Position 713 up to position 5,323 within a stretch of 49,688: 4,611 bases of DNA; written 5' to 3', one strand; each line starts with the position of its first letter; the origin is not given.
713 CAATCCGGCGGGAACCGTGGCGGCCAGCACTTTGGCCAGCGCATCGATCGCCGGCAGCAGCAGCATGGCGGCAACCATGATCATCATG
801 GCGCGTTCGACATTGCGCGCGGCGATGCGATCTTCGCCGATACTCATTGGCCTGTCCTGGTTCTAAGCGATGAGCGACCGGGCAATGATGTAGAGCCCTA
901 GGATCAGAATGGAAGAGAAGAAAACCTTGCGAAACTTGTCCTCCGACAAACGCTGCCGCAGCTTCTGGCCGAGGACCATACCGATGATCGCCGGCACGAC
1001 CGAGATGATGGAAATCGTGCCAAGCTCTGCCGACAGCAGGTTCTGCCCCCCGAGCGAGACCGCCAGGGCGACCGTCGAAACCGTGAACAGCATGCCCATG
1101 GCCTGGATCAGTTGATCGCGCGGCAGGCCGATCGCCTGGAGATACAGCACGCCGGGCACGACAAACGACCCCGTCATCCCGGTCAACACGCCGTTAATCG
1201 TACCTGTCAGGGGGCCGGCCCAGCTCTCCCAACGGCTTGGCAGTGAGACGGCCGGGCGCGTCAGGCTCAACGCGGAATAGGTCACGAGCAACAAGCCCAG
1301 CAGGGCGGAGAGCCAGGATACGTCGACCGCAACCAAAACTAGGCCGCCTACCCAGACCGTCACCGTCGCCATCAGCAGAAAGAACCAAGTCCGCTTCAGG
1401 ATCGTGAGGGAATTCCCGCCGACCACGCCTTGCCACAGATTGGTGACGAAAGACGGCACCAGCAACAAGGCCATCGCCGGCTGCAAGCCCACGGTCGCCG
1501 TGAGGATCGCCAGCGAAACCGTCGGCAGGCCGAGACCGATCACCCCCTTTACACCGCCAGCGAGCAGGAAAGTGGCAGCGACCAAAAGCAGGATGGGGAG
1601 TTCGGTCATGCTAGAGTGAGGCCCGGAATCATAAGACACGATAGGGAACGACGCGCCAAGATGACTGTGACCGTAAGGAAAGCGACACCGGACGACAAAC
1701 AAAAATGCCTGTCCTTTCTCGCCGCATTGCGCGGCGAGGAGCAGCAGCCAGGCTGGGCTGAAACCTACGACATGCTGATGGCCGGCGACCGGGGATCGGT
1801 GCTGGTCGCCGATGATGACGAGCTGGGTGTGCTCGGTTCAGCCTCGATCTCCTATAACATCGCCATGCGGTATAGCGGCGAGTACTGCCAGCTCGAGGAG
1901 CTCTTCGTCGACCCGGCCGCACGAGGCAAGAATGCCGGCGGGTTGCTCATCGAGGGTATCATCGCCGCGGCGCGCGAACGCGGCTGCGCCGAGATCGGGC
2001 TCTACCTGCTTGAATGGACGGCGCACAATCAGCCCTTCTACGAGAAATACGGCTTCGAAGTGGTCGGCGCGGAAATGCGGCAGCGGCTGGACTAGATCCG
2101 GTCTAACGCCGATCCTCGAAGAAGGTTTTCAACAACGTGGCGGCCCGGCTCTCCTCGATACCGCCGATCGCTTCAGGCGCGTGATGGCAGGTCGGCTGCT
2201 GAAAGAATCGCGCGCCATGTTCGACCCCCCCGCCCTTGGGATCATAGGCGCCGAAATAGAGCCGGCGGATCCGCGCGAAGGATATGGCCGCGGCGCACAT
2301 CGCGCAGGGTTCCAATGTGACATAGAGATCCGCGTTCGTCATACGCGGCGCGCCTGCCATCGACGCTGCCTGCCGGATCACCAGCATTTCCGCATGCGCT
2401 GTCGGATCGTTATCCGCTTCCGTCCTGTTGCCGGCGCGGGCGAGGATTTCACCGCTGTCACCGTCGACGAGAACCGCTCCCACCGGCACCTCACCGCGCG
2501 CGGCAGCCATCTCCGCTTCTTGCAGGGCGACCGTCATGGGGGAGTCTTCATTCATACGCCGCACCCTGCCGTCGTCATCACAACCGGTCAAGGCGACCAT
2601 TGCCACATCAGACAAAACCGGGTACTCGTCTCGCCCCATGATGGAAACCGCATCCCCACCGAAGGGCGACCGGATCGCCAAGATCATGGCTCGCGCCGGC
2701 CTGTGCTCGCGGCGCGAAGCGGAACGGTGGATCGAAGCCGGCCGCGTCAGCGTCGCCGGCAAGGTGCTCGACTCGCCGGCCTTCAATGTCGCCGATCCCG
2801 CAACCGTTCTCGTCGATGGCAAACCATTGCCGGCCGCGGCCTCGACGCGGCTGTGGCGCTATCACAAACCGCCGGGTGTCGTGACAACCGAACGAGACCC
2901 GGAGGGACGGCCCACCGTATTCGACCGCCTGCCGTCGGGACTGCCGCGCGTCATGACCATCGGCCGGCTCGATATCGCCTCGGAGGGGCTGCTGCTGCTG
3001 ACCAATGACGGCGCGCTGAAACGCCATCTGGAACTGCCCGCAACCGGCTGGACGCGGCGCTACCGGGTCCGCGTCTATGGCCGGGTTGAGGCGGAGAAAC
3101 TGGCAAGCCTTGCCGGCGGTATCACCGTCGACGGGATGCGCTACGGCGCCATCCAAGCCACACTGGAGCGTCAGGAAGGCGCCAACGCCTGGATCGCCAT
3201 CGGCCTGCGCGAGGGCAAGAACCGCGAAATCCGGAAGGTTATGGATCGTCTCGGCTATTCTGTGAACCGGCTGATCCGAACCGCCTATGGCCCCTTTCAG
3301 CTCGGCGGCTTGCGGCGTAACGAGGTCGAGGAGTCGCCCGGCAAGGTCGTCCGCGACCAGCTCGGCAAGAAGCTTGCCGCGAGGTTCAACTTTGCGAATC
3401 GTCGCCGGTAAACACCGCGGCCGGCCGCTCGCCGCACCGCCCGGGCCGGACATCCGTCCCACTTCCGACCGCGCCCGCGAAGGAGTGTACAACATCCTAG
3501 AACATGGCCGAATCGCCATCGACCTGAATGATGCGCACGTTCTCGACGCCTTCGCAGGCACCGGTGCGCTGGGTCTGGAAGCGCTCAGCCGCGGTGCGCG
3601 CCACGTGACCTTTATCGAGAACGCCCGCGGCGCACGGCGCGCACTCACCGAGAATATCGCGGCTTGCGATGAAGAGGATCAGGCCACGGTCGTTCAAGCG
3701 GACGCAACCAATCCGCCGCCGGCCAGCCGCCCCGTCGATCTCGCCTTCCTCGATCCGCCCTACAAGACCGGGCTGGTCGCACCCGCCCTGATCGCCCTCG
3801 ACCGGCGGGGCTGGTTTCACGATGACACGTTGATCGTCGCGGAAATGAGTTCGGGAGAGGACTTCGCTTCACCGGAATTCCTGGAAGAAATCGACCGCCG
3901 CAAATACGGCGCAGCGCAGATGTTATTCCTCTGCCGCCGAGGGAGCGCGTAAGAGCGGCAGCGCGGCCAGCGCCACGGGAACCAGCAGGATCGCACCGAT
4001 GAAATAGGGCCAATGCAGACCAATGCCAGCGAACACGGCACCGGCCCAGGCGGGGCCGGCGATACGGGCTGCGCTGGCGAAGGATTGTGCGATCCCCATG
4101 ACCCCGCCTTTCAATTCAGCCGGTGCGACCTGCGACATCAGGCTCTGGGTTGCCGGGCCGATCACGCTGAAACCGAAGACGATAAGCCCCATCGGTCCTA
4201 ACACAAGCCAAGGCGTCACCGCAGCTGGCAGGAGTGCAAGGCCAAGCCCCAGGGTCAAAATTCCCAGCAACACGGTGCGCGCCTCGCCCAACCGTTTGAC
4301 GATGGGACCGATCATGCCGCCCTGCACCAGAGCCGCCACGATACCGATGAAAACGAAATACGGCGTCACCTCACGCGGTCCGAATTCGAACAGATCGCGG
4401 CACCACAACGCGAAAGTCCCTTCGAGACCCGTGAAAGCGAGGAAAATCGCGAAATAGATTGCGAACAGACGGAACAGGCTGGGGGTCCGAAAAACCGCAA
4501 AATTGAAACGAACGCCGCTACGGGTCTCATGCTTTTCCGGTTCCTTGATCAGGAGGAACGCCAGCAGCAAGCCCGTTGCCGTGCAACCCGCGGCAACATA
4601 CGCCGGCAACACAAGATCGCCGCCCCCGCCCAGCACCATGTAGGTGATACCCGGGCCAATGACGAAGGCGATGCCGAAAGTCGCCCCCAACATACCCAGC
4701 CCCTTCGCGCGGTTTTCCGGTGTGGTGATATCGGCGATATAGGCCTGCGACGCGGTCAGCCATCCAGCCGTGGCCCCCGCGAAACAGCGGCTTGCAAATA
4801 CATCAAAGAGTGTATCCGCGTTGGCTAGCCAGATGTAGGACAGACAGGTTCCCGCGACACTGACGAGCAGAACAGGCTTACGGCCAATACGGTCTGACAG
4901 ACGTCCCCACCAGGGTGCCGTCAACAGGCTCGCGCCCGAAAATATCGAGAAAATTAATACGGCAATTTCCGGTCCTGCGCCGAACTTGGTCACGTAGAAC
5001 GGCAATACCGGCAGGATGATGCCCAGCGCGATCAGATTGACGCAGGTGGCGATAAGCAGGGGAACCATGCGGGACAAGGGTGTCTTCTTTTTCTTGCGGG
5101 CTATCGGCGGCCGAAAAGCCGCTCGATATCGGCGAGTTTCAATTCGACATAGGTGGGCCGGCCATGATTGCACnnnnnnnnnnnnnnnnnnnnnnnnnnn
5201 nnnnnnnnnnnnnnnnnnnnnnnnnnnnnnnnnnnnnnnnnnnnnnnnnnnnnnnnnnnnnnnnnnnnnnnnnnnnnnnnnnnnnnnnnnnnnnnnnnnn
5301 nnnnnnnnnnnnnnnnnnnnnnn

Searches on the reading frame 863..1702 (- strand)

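Call 30: search_protein_families(library=pfam, proteins=[window:863-1702:-], max_evalue=0.00001)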
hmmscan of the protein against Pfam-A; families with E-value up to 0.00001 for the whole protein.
window:863-1702:- (279 aa): 1 family
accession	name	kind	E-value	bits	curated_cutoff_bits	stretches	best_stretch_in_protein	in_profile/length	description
PF01925.25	TauE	-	3.4e-25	89.5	32.6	1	42-271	2-236/237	Sulfite exporter TauE/SafE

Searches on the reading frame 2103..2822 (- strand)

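Call 30: search_protein_families(library=pfam, proteins=[window:2103-2822:-], max_evalue=0.00001)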
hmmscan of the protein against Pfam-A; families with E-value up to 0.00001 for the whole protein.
window:2103-2822:- (239 aa): 3 families
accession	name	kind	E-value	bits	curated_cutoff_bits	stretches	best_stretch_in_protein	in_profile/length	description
PF14437.12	MafB19-deam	-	4.4e-27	95.2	27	1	90-209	1-118/142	MafB19-like deaminase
PF00383.29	dCMP_cyt_deam_1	-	1.5e-26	92.7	25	1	95-191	7-101/102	Cytidine and deoxycytidylate deaminase zinc-binding region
PF14439.12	Bd3614-deam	-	9.5e-10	38.9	38.5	1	114-181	10-75/113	Bd3614-like deaminase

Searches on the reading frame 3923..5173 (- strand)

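Call 30: search_protein_families(library=pfam, proteins=[window:3923-5173:-], max_evalue=0.00001)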
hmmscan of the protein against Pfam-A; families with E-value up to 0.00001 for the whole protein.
window:3923-5173:- (416 aa): 2 families
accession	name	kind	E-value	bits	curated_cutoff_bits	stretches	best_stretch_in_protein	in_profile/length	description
PF07690.21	MFS_1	-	8.1e-54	183.3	33.4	2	39-374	1-347/347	Major Facilitator Superfamily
PF13347.12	MFS_2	-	9.3e-06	24.9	27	0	226-380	219-376/427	MFS/sugar transport protein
